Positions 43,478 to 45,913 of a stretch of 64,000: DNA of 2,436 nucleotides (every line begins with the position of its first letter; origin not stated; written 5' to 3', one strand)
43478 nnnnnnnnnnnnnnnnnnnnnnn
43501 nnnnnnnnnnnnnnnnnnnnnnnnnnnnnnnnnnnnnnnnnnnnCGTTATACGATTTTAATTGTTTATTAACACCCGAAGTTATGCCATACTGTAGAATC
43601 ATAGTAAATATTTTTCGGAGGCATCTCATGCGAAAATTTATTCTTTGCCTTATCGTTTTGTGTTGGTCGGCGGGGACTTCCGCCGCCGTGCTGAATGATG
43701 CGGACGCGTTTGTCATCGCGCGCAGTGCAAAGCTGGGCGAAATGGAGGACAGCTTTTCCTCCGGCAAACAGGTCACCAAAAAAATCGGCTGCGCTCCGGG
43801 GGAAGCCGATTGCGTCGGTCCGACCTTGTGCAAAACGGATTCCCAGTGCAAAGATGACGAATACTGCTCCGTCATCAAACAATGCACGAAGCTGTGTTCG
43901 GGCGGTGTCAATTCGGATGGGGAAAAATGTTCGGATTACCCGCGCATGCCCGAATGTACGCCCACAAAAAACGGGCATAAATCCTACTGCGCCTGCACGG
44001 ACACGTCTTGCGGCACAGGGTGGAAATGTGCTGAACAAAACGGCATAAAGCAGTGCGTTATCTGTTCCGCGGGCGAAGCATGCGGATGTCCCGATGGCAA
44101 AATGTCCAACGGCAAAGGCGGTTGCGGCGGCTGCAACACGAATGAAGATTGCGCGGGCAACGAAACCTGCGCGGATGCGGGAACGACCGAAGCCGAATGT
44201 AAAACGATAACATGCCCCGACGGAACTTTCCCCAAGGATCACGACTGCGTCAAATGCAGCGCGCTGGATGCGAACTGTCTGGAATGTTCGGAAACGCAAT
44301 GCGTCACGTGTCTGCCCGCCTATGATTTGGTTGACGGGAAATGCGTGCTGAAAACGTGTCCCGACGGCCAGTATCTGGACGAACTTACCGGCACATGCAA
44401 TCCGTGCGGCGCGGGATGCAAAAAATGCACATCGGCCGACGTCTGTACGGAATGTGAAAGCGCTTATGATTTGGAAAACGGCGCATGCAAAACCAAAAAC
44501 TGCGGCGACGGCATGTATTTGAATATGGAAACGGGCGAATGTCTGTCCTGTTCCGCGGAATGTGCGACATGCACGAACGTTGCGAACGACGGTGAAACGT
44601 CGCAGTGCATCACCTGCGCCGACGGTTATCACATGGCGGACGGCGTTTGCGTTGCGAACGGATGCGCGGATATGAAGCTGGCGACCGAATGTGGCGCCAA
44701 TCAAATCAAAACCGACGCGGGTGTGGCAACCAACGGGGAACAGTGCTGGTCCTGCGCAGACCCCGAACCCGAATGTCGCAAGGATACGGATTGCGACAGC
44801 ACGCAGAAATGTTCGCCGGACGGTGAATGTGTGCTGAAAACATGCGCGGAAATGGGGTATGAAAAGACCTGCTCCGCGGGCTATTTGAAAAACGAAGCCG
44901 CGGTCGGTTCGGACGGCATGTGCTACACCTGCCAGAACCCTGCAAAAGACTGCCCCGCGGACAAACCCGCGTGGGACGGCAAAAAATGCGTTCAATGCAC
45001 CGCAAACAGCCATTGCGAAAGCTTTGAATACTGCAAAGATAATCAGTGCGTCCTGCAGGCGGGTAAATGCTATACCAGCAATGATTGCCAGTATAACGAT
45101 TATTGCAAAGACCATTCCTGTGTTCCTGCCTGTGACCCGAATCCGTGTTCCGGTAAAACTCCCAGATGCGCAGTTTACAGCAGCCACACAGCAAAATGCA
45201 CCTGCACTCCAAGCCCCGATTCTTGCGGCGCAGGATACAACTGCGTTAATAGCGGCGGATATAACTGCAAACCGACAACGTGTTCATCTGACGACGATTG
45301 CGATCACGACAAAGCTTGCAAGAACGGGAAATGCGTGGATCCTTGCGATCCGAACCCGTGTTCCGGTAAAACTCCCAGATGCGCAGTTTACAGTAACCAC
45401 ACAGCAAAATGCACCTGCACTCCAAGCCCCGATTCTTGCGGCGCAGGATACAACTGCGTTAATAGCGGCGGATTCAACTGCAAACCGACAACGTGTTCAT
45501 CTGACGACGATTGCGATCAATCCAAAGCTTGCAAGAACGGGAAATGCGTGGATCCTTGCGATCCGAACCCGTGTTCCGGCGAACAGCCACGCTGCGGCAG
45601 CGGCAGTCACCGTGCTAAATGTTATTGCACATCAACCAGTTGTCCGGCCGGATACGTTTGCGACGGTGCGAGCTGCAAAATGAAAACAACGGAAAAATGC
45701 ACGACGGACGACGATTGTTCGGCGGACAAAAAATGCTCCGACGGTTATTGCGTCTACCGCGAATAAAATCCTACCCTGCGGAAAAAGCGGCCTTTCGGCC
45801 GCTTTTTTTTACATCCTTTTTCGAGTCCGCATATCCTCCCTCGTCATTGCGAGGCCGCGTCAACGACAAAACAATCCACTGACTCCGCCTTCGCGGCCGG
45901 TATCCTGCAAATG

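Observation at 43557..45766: CtrA-box-preceded gene for a 712-aa secreted protein that is about 15% cysteine, with furin/VSP-like CxxC modules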

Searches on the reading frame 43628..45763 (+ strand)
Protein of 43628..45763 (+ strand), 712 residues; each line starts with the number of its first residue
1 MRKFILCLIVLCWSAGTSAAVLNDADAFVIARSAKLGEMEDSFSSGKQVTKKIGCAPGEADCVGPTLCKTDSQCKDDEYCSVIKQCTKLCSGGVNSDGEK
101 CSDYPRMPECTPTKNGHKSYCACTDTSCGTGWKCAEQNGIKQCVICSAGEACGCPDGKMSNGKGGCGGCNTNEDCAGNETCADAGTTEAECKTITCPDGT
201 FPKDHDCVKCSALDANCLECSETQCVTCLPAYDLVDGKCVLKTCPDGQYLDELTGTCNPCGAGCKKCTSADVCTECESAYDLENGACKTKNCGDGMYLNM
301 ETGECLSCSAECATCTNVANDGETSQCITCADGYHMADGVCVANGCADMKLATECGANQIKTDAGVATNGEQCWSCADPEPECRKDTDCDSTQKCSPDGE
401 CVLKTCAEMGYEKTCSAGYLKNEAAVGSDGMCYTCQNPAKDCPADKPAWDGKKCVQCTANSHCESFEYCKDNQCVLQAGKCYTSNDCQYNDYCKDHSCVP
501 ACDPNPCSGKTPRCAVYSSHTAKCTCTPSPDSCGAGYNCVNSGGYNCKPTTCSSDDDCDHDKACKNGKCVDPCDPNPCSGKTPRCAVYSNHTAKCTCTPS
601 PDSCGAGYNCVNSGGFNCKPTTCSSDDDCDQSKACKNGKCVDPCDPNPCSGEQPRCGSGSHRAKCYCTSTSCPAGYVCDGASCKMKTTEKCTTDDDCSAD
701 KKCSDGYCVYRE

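Call 5: search_protein_families(library=pfam, proteins=[window:43628-45763:+], max_evalue=1)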
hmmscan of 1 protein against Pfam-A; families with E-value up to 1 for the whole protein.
window:43628-45763:+ (712 aa): 0 families

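Call 6: search_protein_families(library=ncbifam, proteins=[window:43628-45763:+], max_evalue=0.001)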
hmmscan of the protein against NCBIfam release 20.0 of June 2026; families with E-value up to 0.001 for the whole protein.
window:43628-45763:+ (712 aa): 0 families

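Call 7: find_homologous_proteins(query=window:43628-45763:+, max_evalue=0.001)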
Query window:43628-45763:+ (712 aa): 76 proteins with E <= 0.001 among 3502 candidates.
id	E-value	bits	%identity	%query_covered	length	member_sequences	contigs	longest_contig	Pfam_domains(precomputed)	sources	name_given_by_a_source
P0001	0.0e+0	1637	100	100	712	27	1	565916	-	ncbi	-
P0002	0.0e+0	1549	94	90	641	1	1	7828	-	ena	-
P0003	0.0e+0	1547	94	90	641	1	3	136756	-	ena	-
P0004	0.0e+0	1547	94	90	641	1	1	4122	-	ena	-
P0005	0.0e+0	1546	93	90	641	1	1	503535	-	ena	-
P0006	0.0e+0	1544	93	90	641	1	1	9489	-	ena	-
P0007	0.0e+0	1538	93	90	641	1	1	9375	-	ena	-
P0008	0.0e+0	1537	93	90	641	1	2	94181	-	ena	-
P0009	0.0e+0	1528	93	90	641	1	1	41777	-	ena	-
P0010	0.0e+0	1526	93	90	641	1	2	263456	-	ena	-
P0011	0.0e+0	1525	93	90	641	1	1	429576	-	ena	-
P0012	0.0e+0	1485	93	90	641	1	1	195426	-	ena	-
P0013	0.0e+0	1478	94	90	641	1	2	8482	-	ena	-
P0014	0.0e+0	1476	93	87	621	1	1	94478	-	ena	-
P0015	0.0e+0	1475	94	90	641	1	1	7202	-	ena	-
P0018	0.0e+0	1354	87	100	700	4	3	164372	-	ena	-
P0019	0.0e+0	1301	86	97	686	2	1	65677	-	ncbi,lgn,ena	-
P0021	0.0e+0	1283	87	90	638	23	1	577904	-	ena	-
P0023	0.0e+0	1181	76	100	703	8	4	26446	-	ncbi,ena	-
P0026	1.1e-215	737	52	100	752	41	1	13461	PF21164.3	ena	-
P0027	4.0e-193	662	49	100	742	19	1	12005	-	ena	-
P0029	1.9e-149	518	43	74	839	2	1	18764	PF23416.2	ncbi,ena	-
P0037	6.3e-106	374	40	64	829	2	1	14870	-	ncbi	-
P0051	5.1e-96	341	39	63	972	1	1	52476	-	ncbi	-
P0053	6.5e-94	334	33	96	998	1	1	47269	-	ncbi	-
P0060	9.7e-76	274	34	100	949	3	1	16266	-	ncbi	-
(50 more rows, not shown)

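Call 8: find_encoding_contigs(protein=P0001, flank=3000, max_places=3)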
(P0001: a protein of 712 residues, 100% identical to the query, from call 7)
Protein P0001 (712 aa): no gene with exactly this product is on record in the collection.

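Call 9: list_cluster_members(proteins=[P0001, P0019, P0023, P0029, P0037, P0051, P0053, P0060])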
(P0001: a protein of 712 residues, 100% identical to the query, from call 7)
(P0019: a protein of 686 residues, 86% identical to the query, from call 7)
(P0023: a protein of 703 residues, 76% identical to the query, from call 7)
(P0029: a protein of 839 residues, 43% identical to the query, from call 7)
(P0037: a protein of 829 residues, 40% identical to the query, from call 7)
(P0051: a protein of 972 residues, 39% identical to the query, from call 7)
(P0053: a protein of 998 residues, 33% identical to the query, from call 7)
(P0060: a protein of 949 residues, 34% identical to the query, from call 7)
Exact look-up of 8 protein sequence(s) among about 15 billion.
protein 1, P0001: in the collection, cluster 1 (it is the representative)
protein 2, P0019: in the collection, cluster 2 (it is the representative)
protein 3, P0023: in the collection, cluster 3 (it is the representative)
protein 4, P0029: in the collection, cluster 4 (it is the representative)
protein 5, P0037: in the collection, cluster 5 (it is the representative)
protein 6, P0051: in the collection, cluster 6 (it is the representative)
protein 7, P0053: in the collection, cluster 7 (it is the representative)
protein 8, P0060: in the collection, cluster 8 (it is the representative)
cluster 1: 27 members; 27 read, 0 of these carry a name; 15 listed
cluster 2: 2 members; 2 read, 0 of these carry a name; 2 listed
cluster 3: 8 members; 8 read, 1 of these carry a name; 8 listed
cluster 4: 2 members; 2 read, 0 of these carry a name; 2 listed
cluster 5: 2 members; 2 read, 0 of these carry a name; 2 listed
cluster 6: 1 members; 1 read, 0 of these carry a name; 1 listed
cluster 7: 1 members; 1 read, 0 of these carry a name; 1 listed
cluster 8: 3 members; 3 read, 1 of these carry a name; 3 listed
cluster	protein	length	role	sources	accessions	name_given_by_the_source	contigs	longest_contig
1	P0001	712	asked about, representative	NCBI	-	-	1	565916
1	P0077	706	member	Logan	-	-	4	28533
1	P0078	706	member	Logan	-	-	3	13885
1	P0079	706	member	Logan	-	-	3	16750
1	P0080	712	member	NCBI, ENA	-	-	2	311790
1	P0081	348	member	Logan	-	-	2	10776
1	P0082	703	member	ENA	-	-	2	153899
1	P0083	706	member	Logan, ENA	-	-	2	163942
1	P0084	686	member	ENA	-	-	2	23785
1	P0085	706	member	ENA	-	-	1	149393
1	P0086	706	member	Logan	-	-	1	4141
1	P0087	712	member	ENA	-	-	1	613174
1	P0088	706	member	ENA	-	-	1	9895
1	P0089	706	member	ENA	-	-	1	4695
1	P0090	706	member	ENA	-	-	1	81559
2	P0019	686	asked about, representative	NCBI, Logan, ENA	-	-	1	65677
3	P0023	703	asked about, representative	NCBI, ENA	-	-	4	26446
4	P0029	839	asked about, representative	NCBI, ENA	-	-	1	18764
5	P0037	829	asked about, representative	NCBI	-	-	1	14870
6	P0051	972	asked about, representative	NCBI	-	-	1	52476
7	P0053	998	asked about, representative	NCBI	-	-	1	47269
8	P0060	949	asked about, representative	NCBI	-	-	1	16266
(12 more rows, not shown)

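Call 15: find_related_loci(query=A1, collection=genome_contigs, flank=6000)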
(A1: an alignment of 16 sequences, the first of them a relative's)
Query A1 (712 aa) in genome_contigs; peptide patterns used: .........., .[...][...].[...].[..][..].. (x = any residue, [..] = any of these).
310 stretches matched a pattern; 34 encode a relative of the query (tblastn E <= 1e-3); 34 distinct loci.
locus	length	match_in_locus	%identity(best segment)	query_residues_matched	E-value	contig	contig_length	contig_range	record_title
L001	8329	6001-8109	76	1-712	0e+0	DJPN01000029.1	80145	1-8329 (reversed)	MAG TPA_asm: Alphaproteobacteria bacterium UBA6411 UBA6411_contig_266, whole genome shotgun sequence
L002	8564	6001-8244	52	2-712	0e+0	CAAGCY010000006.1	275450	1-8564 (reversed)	MAG TPA_asm: Alphaproteobacteria bacterium, isolate HGM16787, WGS project CAAGCY010000000 data, contig: SRS476139_58_k11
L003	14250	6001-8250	52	1-712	0e+0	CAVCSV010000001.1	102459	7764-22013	Limosilactobacillus gorillae isolate H07622-L1_cleanbin_000006 genome assembly, contig: Spades_H07622-L1_contig_84, whol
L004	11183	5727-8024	41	1-712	2e-149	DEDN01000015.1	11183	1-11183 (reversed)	MAG TPA_asm: Alphaproteobacteria bacterium UBA2903 UBA2903_contig_6915, whole genome shotgun sequence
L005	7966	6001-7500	40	1-678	2e-88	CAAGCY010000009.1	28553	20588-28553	MAG TPA_asm: Alphaproteobacteria bacterium, isolate HGM16787, WGS project CAAGCY010000000 data, contig: SRS476139_58_k11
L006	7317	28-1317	37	113-498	1e-61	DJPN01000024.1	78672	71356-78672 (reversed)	MAG TPA_asm: Alphaproteobacteria bacterium UBA6411 UBA6411_contig_1409, whole genome shotgun sequence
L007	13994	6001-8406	33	112-712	7e-51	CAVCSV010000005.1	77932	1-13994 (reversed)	Limosilactobacillus gorillae isolate H07622-L1_cleanbin_000006 genome assembly, contig: Spades_H07622-L1_contig_153, who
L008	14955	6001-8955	26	167-712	1e-16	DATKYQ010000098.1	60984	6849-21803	MAG TPA_asm: Myxococcota bacterium isolate SMAG_U14223 k141_2308612, whole genome shotgun sequence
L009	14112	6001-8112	34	5-691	2e-12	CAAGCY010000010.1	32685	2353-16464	MAG TPA_asm: Alphaproteobacteria bacterium, isolate HGM16787, WGS project CAAGCY010000000 data, contig: SRS476139_58_k11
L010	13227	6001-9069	29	62-711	5e-12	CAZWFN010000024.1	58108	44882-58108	MAG TPA_asm: uncultured Myxococcales bacterium isolate SRP332253_co1_126 genome assembly, contig: NODE_550_length_58108_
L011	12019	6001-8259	28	53-712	1e-11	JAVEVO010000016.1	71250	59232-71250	MAG: Myxococcota bacterium isolate BF4_123 NODE_1050_length_71250_cov_6.519115_Biofilm4, whole genome shotgun sequence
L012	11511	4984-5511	35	1-697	2e-11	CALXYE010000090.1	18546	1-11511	MAG: uncultured Alphaproteobacteria bacterium isolate E04__bin108 genome assembly, contig: E04__k127_2265736, whole geno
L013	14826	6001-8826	26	1-711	6e-11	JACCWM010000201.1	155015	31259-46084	MAG: Lujinxingiaceae bacterium isolate MGR_bin152 SD2897-2912_k127_5993837, whole genome shotgun sequence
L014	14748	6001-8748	26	62-712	8e-11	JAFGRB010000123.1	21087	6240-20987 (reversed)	MAG: Deltaproteobacteria bacterium isolate Zod_Metabat.807 k87_3275807, whole genome shotgun sequence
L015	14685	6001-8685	27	109-712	2e-10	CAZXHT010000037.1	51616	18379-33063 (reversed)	MAG TPA_asm: uncultured Myxococcales bacterium isolate binchicken_co100_415 genome assembly, contig: NODE_890_length_516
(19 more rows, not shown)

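Call 22: search_solved_structures(query=A1, max_evalue=1, show_alignments=2)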
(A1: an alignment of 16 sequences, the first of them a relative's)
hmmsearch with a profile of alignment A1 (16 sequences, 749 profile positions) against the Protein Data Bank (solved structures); distinct sequences matched with E-value up to 1: 3.
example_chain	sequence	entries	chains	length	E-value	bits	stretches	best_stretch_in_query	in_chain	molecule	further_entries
8xfs_B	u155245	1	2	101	0.0024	19.4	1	219-308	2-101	R-spondin-2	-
8xfp_G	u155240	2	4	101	0.0035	18.9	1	219-308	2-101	R-spondin-2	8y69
4kt1_E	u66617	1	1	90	0.61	11.4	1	218-290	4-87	R-spondin-1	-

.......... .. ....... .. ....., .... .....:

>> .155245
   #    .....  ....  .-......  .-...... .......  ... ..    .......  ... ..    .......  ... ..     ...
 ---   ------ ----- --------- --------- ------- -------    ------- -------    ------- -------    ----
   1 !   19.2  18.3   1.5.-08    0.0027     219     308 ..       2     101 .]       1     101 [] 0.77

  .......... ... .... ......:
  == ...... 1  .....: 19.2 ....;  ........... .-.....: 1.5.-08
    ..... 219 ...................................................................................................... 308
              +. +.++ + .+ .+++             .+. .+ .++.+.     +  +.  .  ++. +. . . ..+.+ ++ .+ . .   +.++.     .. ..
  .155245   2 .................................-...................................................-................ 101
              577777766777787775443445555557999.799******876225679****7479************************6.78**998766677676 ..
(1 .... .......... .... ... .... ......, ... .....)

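Call 23: search_protein_families(library=pfam, alignment_id=A1, max_evalue=1)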
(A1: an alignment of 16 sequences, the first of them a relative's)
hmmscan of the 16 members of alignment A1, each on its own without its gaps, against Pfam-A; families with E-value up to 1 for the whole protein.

A. member 1, P0001 (712 aa): 0 families

B. families by the number of members that match (of 16 scanned): 3 families
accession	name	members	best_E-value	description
PF21164.2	Dumpy_DPY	9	2.3e-05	Dumpy, DPY module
PF04706.18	Dickkopf_N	3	3.1e-05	Dickkopf N-terminal cysteine-rich region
PF23416.1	DUF7107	2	0.0012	Domain of unknown function (DUF7107)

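Call 24: predict_structure(alignment_id=A1)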
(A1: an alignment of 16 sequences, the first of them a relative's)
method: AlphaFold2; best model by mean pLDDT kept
length: 712 residues; sequences in the alignment: 16
mean_pLDDT: 74.6   pTM: 0.36
mean pLDDT of the five models: 74.6, 73.0, 71.9, 69.6, 67.7
residues with pLDDT >= 90: 26; 70-90: 508; 50-70: 104; < 50: 74
segments of 3 or more residues with pLDDT < 50: 1-64, 111-119
pLDDT, mean of each block of 10 residues (from residue 1): 35 26 26 27 27 37 56 66 65 60 54 47 65 68 77 77 82 87 85 86 87 87 86 89 86 87 84 86 85 84 85 85 82 82 85 79 84 74 71 77 83 75 80 73 68 71 75 74 85 84 79 76 79 79 75 84 86 84 78 82 77 79 87 89 90 88 89 81 81 80 73 61
secondary structure, 60 per line:
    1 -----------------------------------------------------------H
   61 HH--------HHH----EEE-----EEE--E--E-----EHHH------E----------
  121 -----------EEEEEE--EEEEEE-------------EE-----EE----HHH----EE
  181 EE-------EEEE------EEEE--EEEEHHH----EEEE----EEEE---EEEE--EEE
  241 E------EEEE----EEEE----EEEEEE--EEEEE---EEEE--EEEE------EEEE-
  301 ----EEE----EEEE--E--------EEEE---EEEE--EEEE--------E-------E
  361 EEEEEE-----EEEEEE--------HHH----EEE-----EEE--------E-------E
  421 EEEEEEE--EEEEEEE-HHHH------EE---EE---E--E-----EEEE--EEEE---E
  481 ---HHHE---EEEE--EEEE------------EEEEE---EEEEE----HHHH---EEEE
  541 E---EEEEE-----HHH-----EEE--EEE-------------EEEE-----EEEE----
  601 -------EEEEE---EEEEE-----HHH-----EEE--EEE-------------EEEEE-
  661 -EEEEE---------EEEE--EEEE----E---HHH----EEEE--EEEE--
elements in order (helices of 4 or more, strands of 3 or more residues): E78-80 E86-88 E132-137 E140-145 E179-182 E190-193 E200-203 E206-209 E217-220 E225-228 E232-235 E238-241 E248-251 E256-259 E264-269 E272-276 E280-283 E286-289 E296-299 E305-307 E312-315 E327-330 E334-337 E340-343 E360-366 E372-377 E393-395 E401-403 E420-427 E430-436 H438-441 E467-470 E473-476 E491-494 E497-500 E513-517 E521-525 H530-533 E537-541 E545-549 E563-565 E568-570 E584-587 E593-596 E608-612 E616-620 E634-636 E639-641 E655-659 E662-666 E676-679 E682-685 E701-704 E707-710
